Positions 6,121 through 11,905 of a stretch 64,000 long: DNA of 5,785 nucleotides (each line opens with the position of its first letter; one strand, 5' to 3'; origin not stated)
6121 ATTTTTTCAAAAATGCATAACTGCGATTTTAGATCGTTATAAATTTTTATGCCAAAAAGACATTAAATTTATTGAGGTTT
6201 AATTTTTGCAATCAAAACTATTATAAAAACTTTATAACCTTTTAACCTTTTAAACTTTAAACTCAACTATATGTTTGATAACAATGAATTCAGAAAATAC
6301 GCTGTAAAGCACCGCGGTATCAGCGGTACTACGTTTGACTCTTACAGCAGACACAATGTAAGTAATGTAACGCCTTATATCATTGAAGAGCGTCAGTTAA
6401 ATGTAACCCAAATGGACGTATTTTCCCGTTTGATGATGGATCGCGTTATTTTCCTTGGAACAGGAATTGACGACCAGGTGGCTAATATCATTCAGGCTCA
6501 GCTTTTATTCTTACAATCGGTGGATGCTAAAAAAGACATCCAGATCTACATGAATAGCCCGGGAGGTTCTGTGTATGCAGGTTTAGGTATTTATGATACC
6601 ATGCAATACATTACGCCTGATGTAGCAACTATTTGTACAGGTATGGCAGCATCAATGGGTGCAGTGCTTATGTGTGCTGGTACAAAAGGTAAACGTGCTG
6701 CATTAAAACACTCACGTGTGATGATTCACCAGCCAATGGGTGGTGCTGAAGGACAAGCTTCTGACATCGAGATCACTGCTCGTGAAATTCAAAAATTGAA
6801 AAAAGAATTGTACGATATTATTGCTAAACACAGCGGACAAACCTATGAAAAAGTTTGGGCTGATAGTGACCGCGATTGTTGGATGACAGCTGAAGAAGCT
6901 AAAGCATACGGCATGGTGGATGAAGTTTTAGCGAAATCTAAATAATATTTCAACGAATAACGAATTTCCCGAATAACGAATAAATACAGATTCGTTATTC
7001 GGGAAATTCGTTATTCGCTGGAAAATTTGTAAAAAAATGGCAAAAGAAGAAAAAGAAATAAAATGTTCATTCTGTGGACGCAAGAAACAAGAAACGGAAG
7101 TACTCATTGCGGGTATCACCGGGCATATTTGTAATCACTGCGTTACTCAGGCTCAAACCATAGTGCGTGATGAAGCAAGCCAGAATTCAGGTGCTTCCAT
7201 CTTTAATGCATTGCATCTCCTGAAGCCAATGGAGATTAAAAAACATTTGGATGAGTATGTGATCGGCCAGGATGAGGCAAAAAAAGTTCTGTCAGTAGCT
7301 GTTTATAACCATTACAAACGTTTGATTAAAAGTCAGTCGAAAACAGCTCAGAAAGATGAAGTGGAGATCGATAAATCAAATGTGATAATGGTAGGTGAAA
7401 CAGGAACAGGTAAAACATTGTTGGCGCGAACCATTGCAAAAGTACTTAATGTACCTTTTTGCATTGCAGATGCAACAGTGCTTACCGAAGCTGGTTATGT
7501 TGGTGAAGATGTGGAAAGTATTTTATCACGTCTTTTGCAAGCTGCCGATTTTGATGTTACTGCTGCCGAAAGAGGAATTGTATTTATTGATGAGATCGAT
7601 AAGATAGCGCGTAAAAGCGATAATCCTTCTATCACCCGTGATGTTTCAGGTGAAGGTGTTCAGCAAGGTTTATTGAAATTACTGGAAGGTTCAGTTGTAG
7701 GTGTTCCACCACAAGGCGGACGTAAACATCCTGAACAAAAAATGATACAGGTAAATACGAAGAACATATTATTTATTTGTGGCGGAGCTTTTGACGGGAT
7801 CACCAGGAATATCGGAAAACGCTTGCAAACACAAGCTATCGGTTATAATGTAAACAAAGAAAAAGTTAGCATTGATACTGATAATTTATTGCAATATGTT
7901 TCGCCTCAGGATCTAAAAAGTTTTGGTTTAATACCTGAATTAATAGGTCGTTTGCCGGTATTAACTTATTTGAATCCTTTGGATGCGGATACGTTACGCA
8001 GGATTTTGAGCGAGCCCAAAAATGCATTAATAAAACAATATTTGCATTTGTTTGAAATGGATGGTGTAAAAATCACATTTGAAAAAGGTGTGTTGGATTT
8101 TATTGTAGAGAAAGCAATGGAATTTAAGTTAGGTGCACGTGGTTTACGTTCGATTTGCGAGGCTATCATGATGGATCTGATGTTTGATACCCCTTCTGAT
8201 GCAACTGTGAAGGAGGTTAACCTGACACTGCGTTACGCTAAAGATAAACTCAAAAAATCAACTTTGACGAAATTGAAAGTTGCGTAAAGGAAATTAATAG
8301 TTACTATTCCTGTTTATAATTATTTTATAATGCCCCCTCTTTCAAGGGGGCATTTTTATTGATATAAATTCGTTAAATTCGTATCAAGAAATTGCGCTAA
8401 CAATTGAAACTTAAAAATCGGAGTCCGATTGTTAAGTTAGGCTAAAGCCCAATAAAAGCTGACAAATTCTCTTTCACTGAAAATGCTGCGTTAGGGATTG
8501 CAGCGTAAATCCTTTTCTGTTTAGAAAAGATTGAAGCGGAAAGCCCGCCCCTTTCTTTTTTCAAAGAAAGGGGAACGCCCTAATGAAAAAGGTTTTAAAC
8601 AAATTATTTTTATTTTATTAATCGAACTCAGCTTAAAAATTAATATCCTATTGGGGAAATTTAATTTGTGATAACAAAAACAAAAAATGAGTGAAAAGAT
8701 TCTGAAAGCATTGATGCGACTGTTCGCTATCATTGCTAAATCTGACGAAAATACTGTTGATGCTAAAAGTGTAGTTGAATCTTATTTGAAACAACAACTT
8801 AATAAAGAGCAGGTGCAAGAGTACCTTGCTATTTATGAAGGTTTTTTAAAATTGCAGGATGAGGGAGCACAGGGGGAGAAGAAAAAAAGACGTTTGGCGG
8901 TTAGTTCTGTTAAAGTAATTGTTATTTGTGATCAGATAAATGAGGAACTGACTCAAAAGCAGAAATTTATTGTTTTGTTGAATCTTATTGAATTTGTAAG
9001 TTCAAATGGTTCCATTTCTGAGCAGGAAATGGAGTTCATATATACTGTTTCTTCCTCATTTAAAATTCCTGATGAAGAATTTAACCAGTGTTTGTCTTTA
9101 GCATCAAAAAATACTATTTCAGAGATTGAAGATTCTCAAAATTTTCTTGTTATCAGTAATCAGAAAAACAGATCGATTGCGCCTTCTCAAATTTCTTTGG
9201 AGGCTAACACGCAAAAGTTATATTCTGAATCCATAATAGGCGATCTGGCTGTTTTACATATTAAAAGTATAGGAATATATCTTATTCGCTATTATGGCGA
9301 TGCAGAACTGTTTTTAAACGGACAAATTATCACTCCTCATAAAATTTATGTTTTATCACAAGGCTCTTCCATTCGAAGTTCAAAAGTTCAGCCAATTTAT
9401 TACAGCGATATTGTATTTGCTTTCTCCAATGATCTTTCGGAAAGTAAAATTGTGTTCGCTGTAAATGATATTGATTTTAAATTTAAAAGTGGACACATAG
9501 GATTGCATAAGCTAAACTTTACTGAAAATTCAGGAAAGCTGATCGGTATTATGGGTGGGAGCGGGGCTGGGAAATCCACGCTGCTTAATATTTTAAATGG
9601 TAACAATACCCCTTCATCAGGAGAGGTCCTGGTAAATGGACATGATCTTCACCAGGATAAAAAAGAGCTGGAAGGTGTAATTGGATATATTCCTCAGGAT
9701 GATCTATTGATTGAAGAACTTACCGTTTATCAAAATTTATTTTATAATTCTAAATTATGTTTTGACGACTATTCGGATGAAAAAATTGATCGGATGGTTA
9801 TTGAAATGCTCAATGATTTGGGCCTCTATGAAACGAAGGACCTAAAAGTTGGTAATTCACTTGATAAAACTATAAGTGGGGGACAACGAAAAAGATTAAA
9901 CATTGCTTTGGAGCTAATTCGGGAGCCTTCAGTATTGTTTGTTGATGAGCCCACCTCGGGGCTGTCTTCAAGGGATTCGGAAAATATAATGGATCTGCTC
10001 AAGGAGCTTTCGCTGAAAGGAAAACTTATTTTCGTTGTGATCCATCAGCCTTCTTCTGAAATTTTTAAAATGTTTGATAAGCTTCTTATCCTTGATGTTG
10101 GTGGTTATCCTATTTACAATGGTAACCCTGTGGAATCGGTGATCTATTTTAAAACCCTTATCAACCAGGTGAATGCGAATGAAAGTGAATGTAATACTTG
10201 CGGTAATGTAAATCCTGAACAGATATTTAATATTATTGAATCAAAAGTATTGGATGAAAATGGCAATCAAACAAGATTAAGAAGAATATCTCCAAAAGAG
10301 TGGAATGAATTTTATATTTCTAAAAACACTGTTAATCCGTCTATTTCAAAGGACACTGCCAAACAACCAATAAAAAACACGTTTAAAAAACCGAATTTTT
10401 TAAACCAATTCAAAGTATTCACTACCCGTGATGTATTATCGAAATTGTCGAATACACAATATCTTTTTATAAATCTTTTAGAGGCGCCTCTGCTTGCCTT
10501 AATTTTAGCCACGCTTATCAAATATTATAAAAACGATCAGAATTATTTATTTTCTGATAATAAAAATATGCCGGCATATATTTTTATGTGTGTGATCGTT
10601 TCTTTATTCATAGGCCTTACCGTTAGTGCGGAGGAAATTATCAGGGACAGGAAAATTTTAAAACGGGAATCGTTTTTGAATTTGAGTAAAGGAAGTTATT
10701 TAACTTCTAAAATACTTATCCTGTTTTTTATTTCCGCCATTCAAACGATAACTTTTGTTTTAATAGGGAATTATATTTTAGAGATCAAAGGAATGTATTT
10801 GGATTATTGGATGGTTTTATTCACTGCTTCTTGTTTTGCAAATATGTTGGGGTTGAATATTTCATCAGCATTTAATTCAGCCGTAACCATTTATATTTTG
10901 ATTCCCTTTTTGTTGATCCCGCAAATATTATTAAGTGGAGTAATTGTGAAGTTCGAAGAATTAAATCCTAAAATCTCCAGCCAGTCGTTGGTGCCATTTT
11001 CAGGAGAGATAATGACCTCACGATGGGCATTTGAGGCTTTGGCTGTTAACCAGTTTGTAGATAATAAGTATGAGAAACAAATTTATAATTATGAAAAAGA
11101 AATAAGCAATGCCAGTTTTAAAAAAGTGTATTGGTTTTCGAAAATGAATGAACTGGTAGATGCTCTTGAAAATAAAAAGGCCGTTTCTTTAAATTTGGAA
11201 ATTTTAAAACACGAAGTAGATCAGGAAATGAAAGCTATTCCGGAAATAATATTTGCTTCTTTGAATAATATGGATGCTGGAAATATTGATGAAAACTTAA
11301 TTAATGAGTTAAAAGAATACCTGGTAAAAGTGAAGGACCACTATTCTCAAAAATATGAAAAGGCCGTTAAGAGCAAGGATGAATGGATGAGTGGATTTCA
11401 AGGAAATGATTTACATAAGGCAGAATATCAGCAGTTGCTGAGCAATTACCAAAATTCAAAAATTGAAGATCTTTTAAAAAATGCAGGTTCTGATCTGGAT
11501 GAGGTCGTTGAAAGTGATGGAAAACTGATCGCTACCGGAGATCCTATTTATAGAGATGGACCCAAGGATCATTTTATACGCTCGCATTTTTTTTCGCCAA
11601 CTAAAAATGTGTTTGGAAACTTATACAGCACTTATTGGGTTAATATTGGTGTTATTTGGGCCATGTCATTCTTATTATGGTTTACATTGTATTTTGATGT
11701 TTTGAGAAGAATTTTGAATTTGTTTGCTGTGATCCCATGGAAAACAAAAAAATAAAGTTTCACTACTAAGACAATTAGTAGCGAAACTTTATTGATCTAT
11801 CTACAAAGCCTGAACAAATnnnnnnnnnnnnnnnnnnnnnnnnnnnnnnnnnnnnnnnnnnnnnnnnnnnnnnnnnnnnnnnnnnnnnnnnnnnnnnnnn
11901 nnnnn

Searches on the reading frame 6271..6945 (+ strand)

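Call 58: search_protein_families(library=pfam, proteins=[window:6271-6945:+], max_evalue=0.001)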
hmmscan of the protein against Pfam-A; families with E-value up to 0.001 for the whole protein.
window:6271-6945:+ (224 aa): 1 family
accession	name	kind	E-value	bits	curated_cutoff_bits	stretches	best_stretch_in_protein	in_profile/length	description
PF00574.28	CLP_protease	-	1.1e-77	260.5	20.2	1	47-222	6-181/182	Clp protease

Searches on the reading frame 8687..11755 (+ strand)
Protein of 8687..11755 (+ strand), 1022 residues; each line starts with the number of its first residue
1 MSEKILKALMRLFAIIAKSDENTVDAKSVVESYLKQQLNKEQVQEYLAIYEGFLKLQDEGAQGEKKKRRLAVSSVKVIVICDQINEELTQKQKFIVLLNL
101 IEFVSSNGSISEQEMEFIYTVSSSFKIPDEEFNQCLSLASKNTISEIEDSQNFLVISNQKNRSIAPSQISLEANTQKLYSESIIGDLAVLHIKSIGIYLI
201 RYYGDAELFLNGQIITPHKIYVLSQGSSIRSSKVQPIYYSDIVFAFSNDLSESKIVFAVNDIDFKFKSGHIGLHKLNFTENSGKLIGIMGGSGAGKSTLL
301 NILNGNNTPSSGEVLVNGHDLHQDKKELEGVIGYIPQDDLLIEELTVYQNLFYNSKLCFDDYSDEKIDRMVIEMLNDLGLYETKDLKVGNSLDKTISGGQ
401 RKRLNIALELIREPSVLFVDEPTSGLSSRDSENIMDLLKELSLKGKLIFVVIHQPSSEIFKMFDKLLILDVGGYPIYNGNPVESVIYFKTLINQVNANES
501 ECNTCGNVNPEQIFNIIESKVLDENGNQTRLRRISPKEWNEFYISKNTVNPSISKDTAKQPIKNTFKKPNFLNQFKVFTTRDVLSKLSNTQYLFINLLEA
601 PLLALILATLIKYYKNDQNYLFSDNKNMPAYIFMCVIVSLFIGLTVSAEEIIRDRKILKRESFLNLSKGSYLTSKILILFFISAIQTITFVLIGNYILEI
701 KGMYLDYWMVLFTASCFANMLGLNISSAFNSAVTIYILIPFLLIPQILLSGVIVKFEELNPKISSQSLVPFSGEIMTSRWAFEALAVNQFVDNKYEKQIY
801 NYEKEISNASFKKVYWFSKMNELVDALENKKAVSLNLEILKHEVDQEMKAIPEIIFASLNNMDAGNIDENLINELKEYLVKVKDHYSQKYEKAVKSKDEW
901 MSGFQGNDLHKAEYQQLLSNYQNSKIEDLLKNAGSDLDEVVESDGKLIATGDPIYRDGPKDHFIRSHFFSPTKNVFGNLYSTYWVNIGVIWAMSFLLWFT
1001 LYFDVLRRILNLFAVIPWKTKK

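Call 5: search_protein_families(library=pfam, proteins=[window:8687-11755:+])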
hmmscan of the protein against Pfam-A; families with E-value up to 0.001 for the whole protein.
window:8687-11755:+ (1022 aa): 5 families
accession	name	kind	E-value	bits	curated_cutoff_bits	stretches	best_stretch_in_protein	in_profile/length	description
PF00005.33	ABC_tran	-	2.5e-34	119.2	25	1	273-424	1-137/137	ABC transporter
PF01061.29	ABC2_membrane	-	1.1e-20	74.5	26.9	1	574-790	2-211/211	ABC-2 type transporter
PF19055.6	ABC2_membrane_7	-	4.9e-07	29.4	22.7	1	453-491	1-39/410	ABC-2 type transporter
PF05099.18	TerB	-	1.3e-05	25.9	24.4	1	8-134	3-115/118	Tellurite resistance protein TerB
PF03193.22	RsgA_GTPase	-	0.00044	20.5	30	0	282-314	105-137/174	RsgA GTPase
